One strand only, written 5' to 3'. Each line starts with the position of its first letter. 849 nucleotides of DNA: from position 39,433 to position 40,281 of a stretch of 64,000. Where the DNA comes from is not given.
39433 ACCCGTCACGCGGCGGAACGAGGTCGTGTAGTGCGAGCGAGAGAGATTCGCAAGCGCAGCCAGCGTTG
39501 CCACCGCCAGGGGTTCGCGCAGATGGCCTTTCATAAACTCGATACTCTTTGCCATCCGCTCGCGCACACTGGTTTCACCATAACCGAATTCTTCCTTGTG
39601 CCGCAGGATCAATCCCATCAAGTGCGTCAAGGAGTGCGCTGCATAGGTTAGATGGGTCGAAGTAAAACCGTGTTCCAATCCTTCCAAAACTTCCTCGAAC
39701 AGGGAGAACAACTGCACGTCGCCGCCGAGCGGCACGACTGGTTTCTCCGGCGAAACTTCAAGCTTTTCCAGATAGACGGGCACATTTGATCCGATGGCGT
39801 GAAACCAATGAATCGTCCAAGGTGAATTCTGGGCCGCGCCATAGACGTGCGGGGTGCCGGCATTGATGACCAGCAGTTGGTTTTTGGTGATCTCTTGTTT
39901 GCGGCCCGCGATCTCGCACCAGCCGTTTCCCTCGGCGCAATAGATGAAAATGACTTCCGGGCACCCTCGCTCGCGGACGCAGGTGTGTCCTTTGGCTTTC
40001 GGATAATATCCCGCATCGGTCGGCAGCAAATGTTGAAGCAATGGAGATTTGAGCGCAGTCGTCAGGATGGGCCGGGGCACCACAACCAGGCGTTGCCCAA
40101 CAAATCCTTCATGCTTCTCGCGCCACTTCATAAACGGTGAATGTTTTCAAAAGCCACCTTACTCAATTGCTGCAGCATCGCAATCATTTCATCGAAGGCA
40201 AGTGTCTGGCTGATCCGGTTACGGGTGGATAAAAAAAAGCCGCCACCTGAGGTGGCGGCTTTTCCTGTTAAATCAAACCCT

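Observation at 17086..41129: Three copies of a 39-bp bipartite direct-repeat element with exact 21-bp phasing upstream of three CAZyme/cell-surface operons flanking an AraC regulator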

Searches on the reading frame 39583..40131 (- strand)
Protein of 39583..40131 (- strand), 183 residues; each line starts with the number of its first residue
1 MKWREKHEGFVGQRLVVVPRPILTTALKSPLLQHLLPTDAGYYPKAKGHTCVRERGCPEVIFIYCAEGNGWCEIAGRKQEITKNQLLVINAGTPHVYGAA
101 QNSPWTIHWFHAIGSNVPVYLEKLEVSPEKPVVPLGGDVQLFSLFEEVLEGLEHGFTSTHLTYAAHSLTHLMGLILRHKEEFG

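Call 48: search_solved_structures(query=window:39583-40131:-, max_evalue=10, show_alignments=3)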
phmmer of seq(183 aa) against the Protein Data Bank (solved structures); distinct sequences matched with E-value up to 10: 1.
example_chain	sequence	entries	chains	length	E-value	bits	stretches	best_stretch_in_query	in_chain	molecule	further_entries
6nwh_A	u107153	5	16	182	0.011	18.7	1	60-126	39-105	Transcriptional regulator BgaR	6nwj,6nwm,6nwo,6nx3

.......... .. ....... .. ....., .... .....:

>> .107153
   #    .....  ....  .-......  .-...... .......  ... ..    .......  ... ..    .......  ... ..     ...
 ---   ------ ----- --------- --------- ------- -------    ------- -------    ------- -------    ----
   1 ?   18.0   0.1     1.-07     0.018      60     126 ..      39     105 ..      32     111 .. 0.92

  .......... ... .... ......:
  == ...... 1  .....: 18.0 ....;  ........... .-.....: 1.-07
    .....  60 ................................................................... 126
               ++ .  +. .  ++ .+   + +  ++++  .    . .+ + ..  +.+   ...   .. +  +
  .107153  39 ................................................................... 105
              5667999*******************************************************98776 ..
